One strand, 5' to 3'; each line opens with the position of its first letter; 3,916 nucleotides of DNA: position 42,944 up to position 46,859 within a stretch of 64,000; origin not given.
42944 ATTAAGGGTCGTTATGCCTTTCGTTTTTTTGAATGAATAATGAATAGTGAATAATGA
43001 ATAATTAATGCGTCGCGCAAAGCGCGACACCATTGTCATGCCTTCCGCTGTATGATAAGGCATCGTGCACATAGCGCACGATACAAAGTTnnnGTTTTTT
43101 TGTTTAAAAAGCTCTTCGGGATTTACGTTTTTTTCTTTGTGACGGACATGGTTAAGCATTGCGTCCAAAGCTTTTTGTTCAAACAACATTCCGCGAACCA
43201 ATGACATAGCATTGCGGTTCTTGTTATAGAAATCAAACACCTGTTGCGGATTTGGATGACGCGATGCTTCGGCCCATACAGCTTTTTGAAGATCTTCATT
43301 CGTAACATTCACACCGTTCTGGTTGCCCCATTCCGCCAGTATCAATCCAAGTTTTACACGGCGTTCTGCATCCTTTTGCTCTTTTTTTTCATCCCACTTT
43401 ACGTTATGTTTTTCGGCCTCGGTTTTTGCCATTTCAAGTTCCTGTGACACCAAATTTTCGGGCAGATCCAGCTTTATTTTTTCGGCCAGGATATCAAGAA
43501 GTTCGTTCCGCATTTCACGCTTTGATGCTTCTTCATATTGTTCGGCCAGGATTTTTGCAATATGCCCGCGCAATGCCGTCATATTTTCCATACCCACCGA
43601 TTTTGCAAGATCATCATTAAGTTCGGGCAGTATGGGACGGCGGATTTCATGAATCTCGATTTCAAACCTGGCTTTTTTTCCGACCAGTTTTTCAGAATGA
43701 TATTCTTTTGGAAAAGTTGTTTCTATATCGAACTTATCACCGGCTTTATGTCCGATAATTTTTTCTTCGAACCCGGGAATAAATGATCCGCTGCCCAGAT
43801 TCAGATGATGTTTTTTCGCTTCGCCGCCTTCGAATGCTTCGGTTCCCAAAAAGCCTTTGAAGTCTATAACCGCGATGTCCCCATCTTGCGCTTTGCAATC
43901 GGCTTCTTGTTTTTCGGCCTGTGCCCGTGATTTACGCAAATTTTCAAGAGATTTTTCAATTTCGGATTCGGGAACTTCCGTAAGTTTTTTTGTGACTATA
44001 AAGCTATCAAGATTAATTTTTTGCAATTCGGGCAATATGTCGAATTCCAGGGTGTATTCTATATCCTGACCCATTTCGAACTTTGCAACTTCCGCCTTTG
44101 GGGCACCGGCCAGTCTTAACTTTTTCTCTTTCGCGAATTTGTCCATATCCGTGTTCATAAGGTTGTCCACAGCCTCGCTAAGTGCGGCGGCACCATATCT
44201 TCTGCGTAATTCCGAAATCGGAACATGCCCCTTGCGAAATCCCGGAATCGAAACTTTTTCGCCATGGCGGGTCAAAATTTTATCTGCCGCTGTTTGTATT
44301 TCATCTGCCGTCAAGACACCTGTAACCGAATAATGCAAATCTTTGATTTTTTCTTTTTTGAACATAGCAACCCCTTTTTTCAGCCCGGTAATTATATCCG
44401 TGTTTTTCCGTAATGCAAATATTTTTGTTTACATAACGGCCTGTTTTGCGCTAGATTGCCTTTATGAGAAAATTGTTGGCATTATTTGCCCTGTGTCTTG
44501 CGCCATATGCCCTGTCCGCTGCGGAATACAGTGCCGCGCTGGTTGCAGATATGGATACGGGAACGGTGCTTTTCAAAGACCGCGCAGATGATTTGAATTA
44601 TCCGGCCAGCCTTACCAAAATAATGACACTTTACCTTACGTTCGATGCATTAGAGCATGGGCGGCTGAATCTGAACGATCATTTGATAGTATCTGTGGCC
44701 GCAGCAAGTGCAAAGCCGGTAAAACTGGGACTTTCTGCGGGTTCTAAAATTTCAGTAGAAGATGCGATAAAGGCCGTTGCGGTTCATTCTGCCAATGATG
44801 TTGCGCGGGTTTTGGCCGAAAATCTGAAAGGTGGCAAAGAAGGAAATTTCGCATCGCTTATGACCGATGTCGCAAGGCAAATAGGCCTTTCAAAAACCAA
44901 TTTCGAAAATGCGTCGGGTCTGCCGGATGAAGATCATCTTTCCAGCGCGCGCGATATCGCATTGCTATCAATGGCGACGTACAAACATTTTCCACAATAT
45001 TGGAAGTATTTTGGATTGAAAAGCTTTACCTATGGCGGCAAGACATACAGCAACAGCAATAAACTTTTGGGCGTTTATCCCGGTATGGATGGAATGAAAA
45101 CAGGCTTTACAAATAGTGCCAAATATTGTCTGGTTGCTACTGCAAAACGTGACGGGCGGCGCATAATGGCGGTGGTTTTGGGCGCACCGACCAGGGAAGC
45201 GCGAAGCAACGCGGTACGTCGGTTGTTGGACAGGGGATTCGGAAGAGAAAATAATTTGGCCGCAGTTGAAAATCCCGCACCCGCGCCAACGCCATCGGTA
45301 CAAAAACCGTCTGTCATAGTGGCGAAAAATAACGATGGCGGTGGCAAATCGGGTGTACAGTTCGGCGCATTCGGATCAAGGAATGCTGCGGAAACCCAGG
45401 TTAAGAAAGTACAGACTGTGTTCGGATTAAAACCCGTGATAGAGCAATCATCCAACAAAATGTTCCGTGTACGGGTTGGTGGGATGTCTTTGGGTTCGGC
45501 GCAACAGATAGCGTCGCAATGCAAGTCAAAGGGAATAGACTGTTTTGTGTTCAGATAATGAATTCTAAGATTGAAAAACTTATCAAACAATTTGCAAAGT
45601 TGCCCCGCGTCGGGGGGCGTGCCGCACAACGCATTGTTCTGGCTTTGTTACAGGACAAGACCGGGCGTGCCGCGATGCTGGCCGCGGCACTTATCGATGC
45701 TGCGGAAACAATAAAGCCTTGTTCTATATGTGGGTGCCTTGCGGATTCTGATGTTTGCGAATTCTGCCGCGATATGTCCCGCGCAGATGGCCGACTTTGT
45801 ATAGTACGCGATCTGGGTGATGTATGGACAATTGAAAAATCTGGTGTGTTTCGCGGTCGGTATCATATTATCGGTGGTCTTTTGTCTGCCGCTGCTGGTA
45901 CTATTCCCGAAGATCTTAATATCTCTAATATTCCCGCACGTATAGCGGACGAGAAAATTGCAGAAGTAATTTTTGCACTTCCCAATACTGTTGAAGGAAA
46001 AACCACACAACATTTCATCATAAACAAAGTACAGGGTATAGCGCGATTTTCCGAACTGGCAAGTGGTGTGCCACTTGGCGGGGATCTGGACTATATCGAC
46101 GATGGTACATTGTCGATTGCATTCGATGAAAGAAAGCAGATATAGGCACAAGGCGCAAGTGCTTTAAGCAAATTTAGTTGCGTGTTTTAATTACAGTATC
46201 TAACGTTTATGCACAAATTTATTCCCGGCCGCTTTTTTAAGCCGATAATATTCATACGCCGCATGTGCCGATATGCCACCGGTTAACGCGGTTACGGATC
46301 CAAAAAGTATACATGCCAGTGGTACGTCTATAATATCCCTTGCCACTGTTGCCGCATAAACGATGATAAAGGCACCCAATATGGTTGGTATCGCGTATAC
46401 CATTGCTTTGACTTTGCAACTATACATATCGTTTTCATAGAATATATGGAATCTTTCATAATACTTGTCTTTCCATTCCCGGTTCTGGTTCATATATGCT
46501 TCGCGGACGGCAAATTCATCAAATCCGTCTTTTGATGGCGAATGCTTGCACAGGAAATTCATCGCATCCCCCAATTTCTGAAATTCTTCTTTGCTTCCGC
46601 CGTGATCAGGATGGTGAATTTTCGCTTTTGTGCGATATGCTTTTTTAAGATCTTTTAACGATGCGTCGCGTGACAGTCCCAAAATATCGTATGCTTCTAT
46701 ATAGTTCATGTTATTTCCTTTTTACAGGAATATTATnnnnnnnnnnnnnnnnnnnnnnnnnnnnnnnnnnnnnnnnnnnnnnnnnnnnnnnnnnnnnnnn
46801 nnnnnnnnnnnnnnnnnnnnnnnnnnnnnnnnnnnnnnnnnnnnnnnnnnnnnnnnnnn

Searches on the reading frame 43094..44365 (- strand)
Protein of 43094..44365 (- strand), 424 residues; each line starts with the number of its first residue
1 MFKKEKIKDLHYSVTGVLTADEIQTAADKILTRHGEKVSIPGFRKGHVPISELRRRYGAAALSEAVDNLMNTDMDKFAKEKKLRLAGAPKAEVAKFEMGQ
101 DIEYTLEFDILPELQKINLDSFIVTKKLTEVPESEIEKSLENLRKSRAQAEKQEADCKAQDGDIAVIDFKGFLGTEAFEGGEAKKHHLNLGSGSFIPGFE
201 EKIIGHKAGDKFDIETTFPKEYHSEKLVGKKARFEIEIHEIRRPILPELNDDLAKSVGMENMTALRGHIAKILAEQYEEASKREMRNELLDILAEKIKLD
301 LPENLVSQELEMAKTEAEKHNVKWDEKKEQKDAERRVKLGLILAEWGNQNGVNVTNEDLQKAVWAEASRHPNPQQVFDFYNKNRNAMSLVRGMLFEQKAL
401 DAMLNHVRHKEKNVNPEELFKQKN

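Call 25: search_protein_families(library=pfam, proteins=[window:43094-44365:-], max_evalue=0.001)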
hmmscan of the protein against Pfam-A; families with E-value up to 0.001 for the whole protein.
window:43094-44365:- (424 aa): 3 families
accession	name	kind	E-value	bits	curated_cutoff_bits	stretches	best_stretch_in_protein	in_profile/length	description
PF05697.18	Trigger_N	-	1.9e-29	103.3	22.2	1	3-143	4-144/144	Bacterial trigger factor protein (TF)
PF05698.19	Trigger_C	-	1.3e-24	87.5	22.7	1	262-404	2-161/162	Bacterial trigger factor protein (TF) C-terminus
PF00254.34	FKBP_C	-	4.6e-14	53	21.1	1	158-238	4-93/94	FKBP-type peptidyl-prolyl cis-trans isomerase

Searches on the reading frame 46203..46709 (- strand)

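Call 82: search_protein_families(library=pfam, proteins=[window:46203-46709:-], max_evalue=0.1)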
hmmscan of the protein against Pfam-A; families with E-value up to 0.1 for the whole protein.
window:46203-46709:- (169 aa): 1 family
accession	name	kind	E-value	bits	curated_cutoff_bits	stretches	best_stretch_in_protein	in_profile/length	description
PF00226.36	DnaJ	-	1.2e-12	48.2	27.8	1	6-56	2-56/63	DnaJ domain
